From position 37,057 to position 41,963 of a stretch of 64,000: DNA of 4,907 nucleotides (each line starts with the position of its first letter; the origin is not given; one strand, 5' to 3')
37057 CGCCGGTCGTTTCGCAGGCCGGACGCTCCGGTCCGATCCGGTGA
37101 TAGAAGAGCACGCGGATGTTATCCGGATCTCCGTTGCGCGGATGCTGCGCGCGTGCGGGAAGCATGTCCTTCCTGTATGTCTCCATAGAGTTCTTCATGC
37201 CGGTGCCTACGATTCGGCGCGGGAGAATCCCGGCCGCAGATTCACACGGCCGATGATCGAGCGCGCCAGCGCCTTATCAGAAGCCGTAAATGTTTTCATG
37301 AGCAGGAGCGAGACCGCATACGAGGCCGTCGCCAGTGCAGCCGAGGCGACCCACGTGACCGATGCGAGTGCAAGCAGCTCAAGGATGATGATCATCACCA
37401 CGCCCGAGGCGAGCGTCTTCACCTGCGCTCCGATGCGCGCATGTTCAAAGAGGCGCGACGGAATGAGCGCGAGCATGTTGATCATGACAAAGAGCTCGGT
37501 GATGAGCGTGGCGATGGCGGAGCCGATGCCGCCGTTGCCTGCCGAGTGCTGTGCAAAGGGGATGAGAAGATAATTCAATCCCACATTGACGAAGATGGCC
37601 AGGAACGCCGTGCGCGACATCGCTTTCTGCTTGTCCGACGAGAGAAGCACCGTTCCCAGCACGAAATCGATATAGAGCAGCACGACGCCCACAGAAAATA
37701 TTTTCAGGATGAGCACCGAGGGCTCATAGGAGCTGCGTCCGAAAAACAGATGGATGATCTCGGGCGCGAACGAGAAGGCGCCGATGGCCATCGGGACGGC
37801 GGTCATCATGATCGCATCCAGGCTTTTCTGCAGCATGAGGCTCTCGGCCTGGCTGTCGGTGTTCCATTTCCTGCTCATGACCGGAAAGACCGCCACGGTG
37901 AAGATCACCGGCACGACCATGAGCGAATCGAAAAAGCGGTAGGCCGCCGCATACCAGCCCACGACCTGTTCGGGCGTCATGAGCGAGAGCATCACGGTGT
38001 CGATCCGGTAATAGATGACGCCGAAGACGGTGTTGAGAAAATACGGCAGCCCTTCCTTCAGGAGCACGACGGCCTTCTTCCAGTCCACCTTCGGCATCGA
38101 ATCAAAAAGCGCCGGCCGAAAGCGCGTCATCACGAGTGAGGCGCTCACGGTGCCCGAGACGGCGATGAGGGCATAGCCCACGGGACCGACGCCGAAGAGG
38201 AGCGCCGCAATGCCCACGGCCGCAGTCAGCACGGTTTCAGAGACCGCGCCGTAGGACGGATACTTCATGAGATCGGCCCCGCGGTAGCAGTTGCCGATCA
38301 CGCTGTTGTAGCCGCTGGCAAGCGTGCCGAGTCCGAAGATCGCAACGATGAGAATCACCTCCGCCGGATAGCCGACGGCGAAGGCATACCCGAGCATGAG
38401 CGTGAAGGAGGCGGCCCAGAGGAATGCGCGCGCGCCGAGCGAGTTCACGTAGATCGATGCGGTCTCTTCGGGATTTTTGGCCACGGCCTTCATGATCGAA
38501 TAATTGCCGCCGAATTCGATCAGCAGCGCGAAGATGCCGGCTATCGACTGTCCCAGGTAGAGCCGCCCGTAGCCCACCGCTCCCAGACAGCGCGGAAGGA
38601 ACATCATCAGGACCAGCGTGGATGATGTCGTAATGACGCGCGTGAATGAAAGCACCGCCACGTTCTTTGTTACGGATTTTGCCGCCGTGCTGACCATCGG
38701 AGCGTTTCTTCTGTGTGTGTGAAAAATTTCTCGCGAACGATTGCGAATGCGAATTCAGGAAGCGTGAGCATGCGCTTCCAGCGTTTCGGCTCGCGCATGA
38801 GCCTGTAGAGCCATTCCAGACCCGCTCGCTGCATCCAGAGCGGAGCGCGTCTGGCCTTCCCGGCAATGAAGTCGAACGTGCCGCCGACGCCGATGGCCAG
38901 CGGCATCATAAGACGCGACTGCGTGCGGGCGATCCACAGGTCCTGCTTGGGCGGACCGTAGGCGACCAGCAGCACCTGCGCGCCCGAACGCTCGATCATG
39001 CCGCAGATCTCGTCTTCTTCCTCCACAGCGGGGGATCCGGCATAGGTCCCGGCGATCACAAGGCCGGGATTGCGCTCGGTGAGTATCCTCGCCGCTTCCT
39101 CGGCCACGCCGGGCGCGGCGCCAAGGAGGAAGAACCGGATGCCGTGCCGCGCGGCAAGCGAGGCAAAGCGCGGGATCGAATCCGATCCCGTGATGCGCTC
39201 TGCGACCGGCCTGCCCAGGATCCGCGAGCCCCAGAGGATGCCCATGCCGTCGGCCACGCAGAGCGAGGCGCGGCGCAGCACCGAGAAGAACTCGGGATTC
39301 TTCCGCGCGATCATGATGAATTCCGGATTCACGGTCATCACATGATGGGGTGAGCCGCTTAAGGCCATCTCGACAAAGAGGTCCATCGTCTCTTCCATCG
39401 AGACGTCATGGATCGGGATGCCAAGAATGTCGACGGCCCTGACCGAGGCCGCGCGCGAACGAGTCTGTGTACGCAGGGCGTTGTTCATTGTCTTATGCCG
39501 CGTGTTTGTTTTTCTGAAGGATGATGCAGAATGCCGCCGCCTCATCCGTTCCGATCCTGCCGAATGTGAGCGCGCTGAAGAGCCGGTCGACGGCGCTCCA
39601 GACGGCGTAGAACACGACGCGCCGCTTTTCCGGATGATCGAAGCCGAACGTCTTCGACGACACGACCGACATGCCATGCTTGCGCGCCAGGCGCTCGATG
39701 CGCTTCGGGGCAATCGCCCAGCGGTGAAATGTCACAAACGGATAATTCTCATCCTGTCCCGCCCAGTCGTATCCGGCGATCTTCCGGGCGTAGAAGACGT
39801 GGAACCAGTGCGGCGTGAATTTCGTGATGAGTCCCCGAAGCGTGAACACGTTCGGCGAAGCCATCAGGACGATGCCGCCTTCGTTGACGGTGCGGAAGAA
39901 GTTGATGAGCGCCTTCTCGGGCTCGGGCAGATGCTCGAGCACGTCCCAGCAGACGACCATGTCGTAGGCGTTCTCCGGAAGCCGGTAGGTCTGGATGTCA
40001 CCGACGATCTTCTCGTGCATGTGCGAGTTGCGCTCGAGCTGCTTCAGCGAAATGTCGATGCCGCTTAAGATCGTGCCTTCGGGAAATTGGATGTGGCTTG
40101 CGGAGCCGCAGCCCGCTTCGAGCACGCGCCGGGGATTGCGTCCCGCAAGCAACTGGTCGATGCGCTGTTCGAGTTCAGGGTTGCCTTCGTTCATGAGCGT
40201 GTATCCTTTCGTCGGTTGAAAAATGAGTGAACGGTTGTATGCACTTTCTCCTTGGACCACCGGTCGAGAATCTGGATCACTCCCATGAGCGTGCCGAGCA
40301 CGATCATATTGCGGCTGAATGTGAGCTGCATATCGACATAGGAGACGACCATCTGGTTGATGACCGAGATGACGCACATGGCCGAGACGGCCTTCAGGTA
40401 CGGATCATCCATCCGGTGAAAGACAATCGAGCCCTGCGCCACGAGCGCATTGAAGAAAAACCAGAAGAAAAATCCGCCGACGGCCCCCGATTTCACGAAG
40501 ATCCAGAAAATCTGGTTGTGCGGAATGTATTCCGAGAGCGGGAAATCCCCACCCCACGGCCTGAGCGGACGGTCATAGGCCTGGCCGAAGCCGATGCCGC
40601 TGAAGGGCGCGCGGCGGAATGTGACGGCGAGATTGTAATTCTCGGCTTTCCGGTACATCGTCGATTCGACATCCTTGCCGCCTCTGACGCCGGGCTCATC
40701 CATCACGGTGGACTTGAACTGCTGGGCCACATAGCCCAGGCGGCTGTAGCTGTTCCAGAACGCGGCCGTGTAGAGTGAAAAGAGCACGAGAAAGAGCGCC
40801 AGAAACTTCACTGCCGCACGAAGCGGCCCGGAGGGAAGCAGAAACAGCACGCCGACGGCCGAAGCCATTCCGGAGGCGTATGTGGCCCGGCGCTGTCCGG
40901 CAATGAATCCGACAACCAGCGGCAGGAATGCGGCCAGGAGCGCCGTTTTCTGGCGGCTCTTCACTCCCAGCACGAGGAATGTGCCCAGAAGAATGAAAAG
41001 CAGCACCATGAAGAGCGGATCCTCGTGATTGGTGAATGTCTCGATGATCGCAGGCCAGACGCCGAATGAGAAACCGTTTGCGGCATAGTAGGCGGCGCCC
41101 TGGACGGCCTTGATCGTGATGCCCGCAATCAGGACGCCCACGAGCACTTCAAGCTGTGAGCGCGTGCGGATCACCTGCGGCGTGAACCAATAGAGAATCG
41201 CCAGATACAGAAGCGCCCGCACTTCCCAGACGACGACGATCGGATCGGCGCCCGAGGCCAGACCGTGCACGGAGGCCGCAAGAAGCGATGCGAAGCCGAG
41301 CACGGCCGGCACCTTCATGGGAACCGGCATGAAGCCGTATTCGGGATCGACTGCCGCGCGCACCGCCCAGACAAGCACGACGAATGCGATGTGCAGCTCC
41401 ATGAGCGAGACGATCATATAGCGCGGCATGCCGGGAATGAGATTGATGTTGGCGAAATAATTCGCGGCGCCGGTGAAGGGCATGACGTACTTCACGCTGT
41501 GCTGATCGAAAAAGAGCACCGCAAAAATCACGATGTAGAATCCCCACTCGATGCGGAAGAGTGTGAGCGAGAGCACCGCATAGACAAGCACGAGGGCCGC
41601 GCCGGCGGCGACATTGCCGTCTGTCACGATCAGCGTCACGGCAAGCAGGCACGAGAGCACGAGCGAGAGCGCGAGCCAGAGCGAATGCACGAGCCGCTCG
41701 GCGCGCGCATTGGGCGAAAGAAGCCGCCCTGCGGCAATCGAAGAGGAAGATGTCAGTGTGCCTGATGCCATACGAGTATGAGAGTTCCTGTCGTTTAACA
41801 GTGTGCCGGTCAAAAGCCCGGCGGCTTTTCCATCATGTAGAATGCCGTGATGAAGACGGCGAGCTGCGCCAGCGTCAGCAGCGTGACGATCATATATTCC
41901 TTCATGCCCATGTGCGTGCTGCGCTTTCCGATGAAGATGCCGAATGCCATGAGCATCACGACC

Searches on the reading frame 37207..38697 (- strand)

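Call 34: search_protein_families(library=pfam, proteins=[window:37207-38697:-], max_evalue=0.001)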
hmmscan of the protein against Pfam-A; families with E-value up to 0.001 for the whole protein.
window:37207-38697:- (496 aa): 3 families
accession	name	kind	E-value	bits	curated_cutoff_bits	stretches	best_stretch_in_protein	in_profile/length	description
PF01943.22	Polysacc_synt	-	3.2e-27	96.1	28.2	1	9-276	1-272/274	Polysaccharide biosynthesis protein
PF13440.11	Polysacc_synt_3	-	5.7e-13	49.2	23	1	35-322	3-287/293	Polysaccharide biosynthesis protein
PF03023.19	MurJ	-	3.1e-08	33.1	27.4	1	264-466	251-446/451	Lipid II flippase MurJ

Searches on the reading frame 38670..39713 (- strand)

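Call 34: search_protein_families(library=pfam, proteins=[window:38670-39713:-], max_evalue=0.001)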
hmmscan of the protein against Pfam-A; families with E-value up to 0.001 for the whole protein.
window:38670-39713:- (347 aa): 1 family
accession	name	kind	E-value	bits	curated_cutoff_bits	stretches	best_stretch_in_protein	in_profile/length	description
PF03808.19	Glyco_tran_WecG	-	4.1e-61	206.1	27.4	1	149-315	1-167/168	Glycosyl transferase WecG/TagA/CpsF family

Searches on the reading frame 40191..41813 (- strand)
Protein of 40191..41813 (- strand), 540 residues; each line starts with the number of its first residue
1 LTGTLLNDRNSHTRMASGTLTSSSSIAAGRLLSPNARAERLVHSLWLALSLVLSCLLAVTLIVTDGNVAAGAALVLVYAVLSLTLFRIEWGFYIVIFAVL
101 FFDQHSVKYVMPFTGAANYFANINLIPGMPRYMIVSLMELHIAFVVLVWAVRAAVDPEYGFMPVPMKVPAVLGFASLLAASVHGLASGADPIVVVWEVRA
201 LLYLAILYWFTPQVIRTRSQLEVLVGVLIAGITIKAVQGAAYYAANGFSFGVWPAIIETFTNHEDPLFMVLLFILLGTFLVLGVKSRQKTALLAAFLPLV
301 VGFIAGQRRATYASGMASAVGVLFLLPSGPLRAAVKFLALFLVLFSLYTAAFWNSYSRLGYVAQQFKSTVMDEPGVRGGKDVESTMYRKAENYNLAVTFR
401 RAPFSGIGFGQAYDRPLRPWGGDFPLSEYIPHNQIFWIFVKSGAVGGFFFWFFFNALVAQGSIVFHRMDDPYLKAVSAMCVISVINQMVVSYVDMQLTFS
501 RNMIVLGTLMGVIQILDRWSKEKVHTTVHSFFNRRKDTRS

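Call 34: search_protein_families(library=pfam, proteins=[window:40191-41813:-], max_evalue=0.001)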
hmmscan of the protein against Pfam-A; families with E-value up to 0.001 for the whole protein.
window:40191-41813:- (540 aa): 1 family
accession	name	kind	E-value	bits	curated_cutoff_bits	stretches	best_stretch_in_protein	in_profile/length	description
PF04932.20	Wzy_C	-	5.4e-10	39.7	31.7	1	295-450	2-148/149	O-Antigen ligase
